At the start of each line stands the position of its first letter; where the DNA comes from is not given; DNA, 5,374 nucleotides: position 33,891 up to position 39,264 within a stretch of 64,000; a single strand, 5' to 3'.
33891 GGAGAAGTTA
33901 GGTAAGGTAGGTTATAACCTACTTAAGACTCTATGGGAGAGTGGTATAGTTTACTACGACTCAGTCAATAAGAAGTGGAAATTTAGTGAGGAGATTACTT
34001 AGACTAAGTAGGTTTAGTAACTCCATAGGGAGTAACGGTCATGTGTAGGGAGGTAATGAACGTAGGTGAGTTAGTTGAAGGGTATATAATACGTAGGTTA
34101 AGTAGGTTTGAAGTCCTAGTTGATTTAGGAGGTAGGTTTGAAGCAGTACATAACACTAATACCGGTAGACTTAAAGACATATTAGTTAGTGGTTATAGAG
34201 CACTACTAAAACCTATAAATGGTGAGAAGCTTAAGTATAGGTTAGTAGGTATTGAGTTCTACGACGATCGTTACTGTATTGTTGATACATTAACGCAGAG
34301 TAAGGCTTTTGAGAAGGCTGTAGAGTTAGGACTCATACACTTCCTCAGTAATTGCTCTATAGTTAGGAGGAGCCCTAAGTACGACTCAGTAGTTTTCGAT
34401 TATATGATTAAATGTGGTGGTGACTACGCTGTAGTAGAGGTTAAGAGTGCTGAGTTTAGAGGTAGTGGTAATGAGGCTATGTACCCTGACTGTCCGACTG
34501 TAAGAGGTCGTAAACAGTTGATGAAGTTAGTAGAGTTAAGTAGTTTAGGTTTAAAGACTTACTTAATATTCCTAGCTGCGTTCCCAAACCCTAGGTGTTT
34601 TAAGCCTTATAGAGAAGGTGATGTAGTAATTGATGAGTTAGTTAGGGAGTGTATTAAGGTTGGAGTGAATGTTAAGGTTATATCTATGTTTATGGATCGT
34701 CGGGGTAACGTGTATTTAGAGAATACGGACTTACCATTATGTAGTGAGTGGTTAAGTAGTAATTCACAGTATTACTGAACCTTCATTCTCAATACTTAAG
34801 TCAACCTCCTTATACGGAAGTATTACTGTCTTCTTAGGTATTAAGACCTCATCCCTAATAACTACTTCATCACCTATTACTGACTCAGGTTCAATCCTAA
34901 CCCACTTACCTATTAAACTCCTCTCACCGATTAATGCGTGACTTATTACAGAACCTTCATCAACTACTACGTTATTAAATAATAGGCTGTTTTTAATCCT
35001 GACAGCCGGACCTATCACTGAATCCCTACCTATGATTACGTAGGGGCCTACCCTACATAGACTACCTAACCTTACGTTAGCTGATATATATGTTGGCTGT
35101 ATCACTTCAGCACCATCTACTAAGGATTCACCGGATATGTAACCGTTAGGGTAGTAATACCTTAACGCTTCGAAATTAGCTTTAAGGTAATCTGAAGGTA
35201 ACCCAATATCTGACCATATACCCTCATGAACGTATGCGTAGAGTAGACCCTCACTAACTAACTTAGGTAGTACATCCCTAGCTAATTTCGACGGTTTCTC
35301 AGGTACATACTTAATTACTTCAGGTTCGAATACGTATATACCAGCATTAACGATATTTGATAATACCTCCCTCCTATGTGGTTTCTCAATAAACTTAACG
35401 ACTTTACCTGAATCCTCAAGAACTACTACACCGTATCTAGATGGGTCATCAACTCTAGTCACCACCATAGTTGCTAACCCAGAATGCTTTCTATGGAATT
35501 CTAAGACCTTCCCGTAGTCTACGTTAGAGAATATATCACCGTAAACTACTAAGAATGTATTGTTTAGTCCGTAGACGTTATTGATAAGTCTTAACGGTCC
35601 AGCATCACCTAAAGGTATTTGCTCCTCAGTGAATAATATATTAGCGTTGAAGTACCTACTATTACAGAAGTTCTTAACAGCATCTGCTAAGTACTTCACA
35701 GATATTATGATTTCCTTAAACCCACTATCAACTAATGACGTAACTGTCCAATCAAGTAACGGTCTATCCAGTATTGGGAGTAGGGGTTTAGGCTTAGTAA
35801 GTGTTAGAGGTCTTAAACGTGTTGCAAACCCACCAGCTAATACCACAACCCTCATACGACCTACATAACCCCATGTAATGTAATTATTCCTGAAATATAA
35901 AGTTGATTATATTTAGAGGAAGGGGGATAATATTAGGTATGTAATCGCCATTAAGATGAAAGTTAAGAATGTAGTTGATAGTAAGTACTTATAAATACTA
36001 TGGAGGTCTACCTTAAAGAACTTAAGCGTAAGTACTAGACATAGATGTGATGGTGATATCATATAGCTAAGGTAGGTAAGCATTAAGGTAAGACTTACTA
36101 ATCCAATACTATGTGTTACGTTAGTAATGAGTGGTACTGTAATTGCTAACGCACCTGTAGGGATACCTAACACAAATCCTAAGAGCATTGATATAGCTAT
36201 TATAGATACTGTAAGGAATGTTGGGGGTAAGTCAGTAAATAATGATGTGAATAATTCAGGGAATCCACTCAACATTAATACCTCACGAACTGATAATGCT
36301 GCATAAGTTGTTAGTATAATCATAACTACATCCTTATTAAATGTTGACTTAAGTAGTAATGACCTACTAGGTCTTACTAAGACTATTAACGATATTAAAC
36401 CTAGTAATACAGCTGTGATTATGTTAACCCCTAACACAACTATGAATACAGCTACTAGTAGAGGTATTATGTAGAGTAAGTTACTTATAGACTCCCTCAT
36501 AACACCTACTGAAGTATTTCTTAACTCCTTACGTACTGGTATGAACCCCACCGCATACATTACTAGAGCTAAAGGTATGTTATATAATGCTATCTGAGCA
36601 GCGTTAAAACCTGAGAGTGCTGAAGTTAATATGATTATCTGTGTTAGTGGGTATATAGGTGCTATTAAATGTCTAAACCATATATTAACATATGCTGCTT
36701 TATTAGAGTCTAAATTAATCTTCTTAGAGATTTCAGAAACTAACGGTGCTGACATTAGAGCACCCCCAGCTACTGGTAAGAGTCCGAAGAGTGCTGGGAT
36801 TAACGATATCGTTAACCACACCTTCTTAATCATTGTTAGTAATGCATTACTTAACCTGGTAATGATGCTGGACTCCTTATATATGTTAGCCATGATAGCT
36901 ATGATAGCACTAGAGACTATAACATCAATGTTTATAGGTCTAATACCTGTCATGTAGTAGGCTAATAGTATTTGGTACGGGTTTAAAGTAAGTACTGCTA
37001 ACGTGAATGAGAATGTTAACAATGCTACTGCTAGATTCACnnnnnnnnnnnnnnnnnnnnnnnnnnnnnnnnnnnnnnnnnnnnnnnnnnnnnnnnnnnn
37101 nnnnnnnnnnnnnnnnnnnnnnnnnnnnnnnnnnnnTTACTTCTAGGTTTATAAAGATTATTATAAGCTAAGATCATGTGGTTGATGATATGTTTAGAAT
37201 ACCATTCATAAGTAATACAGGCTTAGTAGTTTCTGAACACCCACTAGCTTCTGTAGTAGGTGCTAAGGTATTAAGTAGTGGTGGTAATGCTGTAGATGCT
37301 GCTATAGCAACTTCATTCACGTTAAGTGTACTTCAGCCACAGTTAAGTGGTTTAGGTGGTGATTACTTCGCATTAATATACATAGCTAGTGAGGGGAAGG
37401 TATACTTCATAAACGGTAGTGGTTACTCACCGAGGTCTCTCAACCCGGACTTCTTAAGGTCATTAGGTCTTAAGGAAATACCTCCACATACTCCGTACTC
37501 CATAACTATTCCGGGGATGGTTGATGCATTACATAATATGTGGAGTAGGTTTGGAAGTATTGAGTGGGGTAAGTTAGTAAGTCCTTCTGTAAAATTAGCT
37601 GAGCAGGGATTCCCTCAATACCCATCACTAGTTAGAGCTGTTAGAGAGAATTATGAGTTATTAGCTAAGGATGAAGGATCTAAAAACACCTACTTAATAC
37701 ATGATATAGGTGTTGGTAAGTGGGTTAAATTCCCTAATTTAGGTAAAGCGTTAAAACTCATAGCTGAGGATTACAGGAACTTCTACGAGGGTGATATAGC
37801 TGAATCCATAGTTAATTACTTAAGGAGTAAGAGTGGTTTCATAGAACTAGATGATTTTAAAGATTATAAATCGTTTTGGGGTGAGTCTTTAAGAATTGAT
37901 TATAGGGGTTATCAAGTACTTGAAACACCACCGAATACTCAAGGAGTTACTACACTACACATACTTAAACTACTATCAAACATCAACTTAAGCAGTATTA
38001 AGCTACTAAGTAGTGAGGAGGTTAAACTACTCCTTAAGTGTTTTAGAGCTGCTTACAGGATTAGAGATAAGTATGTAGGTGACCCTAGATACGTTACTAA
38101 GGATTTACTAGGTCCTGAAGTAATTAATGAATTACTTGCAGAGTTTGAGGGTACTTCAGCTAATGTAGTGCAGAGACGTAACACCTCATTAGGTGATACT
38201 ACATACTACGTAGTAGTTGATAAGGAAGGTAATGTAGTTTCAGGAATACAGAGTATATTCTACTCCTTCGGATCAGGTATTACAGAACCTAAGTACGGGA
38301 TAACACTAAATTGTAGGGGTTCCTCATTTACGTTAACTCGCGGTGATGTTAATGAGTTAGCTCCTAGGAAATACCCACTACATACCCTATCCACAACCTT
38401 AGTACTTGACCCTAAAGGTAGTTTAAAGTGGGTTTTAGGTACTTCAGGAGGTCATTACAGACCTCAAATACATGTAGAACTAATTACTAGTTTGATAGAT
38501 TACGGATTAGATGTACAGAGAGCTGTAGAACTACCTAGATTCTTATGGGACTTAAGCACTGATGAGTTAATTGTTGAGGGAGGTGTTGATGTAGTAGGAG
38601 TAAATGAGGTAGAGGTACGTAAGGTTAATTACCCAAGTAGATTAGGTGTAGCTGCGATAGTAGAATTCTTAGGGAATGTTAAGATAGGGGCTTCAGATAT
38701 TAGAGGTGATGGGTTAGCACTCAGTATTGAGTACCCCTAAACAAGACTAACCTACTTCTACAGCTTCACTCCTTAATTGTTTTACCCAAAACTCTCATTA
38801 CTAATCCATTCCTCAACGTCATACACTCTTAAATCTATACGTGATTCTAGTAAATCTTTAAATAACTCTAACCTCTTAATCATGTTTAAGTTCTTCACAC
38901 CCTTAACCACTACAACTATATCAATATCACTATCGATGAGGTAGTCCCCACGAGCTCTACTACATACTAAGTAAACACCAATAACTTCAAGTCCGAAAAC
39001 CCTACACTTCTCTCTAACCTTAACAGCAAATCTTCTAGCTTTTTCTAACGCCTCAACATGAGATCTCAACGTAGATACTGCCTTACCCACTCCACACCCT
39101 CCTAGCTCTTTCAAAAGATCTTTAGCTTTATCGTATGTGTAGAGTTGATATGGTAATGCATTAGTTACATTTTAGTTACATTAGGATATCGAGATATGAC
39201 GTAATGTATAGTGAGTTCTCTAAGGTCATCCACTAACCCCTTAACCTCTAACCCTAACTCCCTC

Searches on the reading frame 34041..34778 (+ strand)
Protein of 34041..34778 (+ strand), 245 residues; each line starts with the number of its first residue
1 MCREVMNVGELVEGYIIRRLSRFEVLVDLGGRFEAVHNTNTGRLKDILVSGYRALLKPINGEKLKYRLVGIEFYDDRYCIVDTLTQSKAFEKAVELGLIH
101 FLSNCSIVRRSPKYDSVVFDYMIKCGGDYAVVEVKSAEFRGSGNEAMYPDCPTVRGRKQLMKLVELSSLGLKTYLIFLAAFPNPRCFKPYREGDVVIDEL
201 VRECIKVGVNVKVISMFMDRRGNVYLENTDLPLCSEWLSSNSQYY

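Call 55: search_protein_families(library=pfam, proteins=[window:34041-34778:+], max_evalue=0.00001)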
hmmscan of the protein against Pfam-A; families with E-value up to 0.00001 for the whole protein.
window:34041-34778:+ (245 aa): 2 families
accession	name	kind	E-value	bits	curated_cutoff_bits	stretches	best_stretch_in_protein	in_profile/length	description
PF03749.19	SfsA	-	1.6e-26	93.2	22.8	1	86-220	3-136/138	Sugar fermentation stimulation protein RE domain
PF17746.7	SfsA_N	-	5e-12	46.2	25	1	17-74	1-57/63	SfsA N-terminal OB domain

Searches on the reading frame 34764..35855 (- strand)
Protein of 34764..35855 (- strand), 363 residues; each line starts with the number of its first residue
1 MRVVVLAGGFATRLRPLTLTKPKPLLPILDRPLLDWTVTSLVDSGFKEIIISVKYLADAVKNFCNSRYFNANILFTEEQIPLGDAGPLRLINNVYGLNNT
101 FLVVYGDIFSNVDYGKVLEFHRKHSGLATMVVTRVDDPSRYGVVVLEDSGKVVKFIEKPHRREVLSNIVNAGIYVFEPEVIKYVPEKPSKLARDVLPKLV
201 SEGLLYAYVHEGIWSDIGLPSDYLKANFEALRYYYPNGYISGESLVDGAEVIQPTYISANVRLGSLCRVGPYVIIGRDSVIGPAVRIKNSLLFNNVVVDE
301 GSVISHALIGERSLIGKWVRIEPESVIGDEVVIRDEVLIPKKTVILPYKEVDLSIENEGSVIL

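Call 56: search_protein_families(library=pfam, proteins=[window:34764-35855:-], max_evalue=0.00001)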
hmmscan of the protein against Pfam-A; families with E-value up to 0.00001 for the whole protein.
window:34764-35855:- (363 aa): 6 families
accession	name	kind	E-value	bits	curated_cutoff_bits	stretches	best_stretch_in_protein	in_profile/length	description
PF00483.29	NTP_transferase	-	2.9e-49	168.3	21.2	1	3-228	2-240/245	Nucleotidyl transferase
PF25084.1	LbH_EIF2B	-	1.7e-15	57.4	54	1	245-337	12-103/105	EIF2B subunit epsilon LbH domain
PF00132.30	Hexapep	-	2.3e-13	49.6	27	0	255-288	2-35/36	Bacterial transferase hexapeptide (six repeats)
PF25087.1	GMPPB_C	-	1.3e-11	44.6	39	1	257-356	7-105/110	GMPPB C-terminal domain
PF12804.13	NTP_transf_3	-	1.7e-08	35.2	27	1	3-89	1-74/160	MobA-like NTP transferase domain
PF24894.1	Hexapep_GlmU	-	2.3e-06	28.1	23.3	0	276-339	22-83/104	GlmU-like, C-terminal hexapeptide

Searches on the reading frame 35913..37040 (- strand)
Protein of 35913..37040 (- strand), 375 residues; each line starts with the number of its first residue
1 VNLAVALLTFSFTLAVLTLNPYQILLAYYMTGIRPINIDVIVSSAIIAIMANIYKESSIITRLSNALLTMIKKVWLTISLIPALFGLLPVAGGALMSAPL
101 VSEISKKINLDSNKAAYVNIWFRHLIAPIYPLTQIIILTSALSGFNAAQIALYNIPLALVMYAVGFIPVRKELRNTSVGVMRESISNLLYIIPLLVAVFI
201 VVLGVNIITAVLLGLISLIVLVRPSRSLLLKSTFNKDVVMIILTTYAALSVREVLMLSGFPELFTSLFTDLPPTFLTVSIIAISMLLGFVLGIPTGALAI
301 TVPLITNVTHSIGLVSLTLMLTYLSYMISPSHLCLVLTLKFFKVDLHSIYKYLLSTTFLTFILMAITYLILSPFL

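Call 56: search_protein_families(library=pfam, proteins=[window:35913-37040:-], max_evalue=0.00001)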
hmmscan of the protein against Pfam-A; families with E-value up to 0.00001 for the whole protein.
window:35913-37040:- (375 aa): 1 family
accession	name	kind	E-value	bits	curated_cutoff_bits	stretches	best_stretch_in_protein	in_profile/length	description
PF04165.18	DUF401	-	6.1e-40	138.2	24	1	3-370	23-392/393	Protein of unknown function (DUF401)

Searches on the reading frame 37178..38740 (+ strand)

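Call 56: search_protein_families(library=pfam, proteins=[window:37178-38740:+], max_evalue=0.00001)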
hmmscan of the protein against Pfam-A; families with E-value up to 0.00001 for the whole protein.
window:37178-38740:+ (520 aa): 1 family
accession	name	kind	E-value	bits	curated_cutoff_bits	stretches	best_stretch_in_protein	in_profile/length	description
PF01019.26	G_glu_transpept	-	1.4e-116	390.8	27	1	30-511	2-511/512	Gamma-glutamyltranspeptidase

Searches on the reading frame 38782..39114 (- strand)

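Call 56: search_protein_families(library=pfam, proteins=[window:38782-39114:-], max_evalue=0.00001)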
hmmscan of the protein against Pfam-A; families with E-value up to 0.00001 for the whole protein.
window:38782-39114:- (110 aa): 2 families
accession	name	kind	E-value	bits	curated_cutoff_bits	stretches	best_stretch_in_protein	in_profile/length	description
PF01909.29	NTP_transf_2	-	2.1e-08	34.9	21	1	32-97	3-73/93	Nucleotidyltransferase domain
PF18765.7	Polbeta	-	9.9e-06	26.1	26.9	0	43-97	12-68/93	Polymerase beta, Nucleotidyltransferase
